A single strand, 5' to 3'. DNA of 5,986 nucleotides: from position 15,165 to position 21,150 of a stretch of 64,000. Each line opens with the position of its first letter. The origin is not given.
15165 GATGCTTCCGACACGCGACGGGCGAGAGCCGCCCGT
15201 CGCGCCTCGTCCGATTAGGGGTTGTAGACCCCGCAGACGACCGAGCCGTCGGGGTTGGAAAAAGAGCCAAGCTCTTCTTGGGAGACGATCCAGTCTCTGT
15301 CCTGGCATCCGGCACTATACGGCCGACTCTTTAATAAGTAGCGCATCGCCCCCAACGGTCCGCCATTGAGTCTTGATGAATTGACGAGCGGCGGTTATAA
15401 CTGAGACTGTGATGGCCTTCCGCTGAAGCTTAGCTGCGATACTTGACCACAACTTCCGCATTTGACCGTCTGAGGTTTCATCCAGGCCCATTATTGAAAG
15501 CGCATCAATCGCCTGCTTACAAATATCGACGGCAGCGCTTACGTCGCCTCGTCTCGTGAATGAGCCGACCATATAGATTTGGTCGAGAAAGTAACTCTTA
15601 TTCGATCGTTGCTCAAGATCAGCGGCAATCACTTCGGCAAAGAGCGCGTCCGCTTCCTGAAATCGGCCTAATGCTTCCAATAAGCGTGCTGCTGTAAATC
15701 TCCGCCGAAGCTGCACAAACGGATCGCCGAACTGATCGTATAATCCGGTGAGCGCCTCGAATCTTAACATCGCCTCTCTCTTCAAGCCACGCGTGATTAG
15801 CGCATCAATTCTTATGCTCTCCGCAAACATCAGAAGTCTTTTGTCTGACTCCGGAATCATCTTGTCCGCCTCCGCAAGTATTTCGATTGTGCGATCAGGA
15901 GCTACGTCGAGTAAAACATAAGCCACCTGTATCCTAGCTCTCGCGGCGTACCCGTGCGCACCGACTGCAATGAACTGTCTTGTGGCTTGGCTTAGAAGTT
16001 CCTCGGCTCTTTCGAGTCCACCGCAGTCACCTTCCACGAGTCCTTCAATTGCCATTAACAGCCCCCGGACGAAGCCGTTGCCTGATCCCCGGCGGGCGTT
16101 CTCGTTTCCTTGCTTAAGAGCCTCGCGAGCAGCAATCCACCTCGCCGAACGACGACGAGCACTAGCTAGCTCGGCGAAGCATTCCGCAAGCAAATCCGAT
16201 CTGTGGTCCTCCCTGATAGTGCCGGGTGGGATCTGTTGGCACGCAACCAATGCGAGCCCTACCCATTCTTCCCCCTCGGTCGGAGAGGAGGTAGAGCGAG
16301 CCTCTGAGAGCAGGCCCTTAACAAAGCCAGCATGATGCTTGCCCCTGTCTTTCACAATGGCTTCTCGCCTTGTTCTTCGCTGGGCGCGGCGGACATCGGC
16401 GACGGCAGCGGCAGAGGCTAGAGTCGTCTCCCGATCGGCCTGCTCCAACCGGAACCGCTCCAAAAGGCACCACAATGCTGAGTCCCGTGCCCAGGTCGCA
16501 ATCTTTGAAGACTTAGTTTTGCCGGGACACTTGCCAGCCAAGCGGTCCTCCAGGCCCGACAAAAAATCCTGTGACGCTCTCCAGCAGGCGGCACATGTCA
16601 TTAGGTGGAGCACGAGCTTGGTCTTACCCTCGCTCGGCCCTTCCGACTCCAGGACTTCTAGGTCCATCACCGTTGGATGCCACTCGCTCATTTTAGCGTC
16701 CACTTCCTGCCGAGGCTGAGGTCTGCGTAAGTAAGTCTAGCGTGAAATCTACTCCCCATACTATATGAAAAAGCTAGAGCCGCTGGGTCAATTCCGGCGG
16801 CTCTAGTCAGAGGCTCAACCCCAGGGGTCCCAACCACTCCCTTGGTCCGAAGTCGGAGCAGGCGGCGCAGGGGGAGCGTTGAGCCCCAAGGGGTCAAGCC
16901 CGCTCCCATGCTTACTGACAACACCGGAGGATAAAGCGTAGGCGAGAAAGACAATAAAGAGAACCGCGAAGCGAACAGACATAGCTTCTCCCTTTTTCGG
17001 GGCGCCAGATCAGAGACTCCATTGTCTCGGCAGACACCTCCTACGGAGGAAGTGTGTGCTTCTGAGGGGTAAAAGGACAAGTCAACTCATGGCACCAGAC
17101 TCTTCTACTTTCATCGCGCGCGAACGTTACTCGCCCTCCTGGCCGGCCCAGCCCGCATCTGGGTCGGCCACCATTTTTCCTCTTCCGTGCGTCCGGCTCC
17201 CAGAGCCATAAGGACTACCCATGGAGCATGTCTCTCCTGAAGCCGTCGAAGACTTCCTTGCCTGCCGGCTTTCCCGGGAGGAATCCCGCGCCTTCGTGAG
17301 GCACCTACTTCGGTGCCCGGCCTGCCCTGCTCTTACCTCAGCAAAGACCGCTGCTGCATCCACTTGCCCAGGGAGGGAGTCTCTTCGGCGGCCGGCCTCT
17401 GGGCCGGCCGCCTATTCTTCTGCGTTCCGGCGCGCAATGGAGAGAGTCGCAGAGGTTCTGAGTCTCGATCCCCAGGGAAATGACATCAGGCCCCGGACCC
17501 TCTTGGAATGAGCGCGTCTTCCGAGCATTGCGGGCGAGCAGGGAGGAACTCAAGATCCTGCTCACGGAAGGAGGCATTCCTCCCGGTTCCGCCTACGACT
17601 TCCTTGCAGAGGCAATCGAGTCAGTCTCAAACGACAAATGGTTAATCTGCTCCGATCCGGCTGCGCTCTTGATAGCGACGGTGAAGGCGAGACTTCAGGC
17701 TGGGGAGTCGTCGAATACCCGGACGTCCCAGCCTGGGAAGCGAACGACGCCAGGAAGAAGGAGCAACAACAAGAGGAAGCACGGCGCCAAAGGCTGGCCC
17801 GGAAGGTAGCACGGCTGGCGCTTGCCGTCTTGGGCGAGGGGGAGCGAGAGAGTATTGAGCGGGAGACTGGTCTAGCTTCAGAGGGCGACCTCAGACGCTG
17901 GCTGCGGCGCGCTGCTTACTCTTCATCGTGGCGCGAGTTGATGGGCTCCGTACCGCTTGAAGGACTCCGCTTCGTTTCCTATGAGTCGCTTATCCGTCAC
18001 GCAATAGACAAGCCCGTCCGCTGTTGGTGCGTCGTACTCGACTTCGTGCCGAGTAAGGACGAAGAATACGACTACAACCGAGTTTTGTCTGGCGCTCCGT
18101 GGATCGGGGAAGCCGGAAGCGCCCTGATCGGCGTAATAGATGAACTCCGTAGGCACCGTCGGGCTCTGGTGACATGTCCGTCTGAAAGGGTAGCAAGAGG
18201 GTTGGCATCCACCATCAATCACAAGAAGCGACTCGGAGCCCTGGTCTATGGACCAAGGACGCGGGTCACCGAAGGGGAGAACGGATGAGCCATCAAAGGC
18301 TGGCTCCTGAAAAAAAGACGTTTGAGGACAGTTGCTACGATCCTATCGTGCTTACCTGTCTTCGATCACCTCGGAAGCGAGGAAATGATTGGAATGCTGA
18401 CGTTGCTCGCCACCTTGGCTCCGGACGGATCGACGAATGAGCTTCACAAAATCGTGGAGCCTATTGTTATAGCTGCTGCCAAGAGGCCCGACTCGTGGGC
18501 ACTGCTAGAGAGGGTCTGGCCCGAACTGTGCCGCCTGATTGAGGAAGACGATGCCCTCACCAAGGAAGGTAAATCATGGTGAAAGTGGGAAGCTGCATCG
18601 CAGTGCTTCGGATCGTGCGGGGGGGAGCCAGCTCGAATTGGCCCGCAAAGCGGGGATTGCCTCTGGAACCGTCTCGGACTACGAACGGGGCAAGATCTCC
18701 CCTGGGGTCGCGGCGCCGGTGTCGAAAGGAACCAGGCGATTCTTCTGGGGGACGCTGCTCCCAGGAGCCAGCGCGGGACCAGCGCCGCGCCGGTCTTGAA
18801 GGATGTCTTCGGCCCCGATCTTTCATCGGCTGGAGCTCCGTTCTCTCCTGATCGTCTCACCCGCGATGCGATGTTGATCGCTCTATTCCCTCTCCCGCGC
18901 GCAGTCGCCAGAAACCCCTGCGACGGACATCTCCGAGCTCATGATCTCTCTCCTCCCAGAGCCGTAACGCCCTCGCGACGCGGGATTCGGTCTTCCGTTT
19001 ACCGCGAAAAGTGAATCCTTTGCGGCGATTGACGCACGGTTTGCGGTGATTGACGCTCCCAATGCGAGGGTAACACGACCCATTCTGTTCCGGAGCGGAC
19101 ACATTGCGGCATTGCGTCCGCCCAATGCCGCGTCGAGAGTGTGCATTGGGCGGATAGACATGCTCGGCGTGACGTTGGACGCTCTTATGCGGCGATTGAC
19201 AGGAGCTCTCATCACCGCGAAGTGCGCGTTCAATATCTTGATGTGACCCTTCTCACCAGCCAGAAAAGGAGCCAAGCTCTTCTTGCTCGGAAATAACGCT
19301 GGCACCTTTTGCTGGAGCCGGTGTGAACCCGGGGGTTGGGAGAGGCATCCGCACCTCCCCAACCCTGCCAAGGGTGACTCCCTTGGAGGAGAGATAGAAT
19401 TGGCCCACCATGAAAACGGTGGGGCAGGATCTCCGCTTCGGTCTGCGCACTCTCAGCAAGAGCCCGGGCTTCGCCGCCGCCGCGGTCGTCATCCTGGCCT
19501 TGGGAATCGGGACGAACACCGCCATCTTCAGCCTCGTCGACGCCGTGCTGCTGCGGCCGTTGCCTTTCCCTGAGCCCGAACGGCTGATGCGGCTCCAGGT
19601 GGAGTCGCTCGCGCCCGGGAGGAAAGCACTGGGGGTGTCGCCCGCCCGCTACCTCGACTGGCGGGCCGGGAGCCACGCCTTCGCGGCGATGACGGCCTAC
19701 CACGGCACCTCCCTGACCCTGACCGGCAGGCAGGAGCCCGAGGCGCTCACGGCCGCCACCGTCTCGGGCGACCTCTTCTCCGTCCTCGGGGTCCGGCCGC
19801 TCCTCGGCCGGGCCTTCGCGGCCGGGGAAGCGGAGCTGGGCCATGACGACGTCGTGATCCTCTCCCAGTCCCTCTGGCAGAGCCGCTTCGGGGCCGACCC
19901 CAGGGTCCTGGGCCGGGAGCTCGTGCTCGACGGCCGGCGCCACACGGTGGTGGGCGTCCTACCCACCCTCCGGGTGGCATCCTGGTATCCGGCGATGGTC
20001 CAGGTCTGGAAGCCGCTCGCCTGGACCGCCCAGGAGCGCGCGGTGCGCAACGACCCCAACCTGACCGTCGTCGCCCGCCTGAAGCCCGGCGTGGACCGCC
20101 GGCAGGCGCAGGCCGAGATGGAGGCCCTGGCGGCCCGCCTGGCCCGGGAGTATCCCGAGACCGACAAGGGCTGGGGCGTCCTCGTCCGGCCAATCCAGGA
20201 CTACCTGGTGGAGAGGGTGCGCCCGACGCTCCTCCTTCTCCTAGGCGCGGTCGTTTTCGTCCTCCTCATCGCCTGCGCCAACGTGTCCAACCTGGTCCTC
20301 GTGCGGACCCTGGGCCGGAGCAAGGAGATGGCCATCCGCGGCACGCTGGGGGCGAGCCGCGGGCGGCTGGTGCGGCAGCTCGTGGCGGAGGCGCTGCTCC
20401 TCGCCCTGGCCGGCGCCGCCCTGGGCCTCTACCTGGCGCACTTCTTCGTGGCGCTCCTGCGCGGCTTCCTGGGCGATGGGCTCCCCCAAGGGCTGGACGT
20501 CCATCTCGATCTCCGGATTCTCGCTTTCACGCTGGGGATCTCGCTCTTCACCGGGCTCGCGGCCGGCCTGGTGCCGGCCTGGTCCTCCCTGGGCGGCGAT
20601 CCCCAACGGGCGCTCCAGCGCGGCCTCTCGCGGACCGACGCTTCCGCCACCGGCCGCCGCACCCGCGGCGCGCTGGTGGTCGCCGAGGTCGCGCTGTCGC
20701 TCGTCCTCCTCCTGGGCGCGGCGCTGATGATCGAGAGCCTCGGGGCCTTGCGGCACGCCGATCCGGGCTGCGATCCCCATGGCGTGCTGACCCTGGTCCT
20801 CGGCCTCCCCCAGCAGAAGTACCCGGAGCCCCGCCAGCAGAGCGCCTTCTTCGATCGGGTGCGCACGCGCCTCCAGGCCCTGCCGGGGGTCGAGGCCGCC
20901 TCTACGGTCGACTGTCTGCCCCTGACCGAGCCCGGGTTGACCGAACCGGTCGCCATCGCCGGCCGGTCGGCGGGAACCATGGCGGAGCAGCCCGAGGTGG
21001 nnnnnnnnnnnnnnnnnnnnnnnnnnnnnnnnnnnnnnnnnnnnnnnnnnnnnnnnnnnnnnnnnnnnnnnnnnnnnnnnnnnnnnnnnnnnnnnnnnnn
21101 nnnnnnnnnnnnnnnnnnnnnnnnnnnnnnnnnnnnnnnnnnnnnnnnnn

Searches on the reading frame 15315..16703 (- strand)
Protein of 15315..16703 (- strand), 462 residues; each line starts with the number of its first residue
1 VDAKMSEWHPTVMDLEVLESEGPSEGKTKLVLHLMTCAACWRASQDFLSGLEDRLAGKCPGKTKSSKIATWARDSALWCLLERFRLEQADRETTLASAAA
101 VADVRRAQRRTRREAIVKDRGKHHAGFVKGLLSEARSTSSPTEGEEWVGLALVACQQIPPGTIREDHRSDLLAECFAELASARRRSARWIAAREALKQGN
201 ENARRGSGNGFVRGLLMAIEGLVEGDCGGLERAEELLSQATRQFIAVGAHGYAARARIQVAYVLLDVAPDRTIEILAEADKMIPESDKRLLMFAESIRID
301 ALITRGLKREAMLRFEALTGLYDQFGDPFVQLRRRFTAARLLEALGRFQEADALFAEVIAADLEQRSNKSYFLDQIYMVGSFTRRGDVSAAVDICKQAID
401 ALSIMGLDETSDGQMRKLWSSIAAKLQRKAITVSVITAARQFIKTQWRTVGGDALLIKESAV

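Call 8: search_protein_families(library=pfam, max_evalue=1, proteins=[window:15315-16703:-])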
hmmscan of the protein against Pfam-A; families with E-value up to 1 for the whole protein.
window:15315-16703:- (462 aa): 4 families
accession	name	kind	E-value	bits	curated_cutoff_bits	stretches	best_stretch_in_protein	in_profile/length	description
PF13176.12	TPR_7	-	0.00066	20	27.9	1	339-364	6-31/36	Tetratricopeptide repeat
PF21360.3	PylC-like_N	-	0.011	16.2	27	1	346-402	14-70/96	PylC-like, N-terminal domain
PF13424.12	TPR_12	-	0.039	14.6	30.1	0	335-362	48-75/77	Tetratricopeptide repeat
PF06804.17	Lipoprotein_18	-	0.091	12.1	25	1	415-449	82-116/323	NlpB/DapX lipoprotein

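Call 9: search_protein_families(library=ncbifam, max_evalue=1, proteins=[window:15315-16703:-])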
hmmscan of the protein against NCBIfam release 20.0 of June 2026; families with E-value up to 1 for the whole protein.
window:15315-16703:- (462 aa): 1 family
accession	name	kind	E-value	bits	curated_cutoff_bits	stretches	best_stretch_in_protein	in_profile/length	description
NF052368.1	antisigmaE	subfamily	0.038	13.8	50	1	26-42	23-39/48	anti-sigma factor family protein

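Call 56: search_protein_families(library=phrogs, max_evalue=1, proteins=[window:15315-16703:-])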
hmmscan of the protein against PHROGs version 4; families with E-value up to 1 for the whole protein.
window:15315-16703:- (462 aa): 0 families

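Call 80: search_protein_families(library=padloc, max_evalue=0.1, proteins=[window:15315-16703:-])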
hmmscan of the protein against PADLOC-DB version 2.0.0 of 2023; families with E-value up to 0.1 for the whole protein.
window:15315-16703:- (462 aa): 0 families

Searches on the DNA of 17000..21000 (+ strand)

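Call 6: search_rna_families(source=window, start=17000, end=21000, threshold=evalue, max_evalue=1)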
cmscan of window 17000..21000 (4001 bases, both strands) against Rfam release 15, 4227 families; matches with E-value up to 1: 1.
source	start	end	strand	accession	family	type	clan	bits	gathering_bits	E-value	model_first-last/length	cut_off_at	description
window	18985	19075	-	RF03142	L2-Alphaproteobacteria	Cis-reg; leader;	-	16.8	37.8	0.8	1-66/66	no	L2-Alphaproteobacteria ribosomal protein leader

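Call 45: search_dna_similar(query=window:18717-19394:+, collection=plasmids, mode=distant, max_evalue=0.001)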
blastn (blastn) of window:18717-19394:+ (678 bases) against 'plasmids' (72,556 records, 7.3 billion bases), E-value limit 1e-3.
No match.

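Call 46: search_dna_similar(query=window:18717-19394:+, collection=phages, mode=distant, max_evalue=0.001)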
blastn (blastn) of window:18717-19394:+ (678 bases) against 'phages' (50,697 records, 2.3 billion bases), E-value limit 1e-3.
No match.

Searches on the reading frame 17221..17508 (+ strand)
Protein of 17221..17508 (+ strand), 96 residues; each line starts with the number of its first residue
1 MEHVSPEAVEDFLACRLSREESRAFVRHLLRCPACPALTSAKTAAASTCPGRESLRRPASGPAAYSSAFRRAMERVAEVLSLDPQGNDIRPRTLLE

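Call 8: search_protein_families(library=pfam, max_evalue=1, proteins=[window:17221-17508:+])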
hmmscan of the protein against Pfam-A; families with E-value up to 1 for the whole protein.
window:17221-17508:+ (96 aa): 2 families
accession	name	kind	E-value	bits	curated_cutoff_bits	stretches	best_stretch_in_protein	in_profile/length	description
PF13490.11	zf-HC2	-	0.00078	19.9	22.2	1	9-35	8-34/35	Putative zinc-finger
PF05979.17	DUF896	-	0.28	11.5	24.2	1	64-92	32-61/64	Bacterial protein of unknown function (DUF896)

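Call 9: search_protein_families(library=ncbifam, max_evalue=1, proteins=[window:17221-17508:+])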
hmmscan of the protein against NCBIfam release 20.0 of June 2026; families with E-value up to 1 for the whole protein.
window:17221-17508:+ (96 aa): 1 family
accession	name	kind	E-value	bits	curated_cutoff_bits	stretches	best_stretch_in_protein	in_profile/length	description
NF052375.1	antisigma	equivalog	0.041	13.9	100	1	17-47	10-40/217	anti-sigma factor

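Call 80: search_protein_families(library=padloc, max_evalue=0.1, proteins=[window:17221-17508:+])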
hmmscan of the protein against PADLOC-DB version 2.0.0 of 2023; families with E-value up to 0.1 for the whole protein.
window:17221-17508:+ (96 aa): 0 families

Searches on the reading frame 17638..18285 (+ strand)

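Call 8: search_protein_families(library=pfam, max_evalue=1, proteins=[window:17638-18285:+])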
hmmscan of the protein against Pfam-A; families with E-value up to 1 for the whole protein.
window:17638-18285:+ (216 aa): 0 families

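Call 9: search_protein_families(library=ncbifam, max_evalue=1, proteins=[window:17638-18285:+])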
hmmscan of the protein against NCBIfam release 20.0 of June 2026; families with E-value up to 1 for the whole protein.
window:17638-18285:+ (216 aa): 0 families

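Call 56: search_protein_families(library=phrogs, max_evalue=1, proteins=[window:17638-18285:+])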
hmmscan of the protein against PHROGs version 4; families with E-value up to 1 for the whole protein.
window:17638-18285:+ (216 aa): 1 family
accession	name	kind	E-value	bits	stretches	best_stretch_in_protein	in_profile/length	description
phrog_3982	-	unknown function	0.18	13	1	40-95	47-103/112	-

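Call 80: search_protein_families(library=padloc, max_evalue=0.1, proteins=[window:17638-18285:+])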
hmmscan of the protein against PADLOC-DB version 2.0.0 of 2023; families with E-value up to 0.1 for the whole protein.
window:17638-18285:+ (216 aa): 0 families

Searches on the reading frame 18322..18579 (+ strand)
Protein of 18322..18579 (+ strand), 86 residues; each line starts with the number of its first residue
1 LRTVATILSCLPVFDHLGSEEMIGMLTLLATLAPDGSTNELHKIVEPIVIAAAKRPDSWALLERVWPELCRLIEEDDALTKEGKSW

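Call 8: search_protein_families(library=pfam, max_evalue=1, proteins=[window:18322-18579:+])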
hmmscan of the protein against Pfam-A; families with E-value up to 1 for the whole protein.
window:18322-18579:+ (86 aa): 0 families

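Call 9: search_protein_families(library=ncbifam, max_evalue=1, proteins=[window:18322-18579:+])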
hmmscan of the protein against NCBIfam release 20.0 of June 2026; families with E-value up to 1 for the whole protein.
window:18322-18579:+ (86 aa): 0 families

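Call 56: search_protein_families(library=phrogs, max_evalue=1, proteins=[window:18322-18579:+])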
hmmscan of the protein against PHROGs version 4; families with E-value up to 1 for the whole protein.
window:18322-18579:+ (86 aa): 0 families

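Call 80: search_protein_families(library=padloc, max_evalue=0.1, proteins=[window:18322-18579:+])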
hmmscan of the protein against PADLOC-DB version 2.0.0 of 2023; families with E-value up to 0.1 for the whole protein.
window:18322-18579:+ (86 aa): 0 families

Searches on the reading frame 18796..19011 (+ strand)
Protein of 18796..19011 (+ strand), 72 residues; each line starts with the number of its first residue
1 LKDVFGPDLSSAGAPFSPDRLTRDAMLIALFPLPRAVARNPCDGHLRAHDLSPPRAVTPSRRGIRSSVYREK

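Call 8: search_protein_families(library=pfam, max_evalue=1, proteins=[window:18796-19011:+])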
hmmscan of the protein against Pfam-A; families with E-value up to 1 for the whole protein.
window:18796-19011:+ (72 aa): 0 families
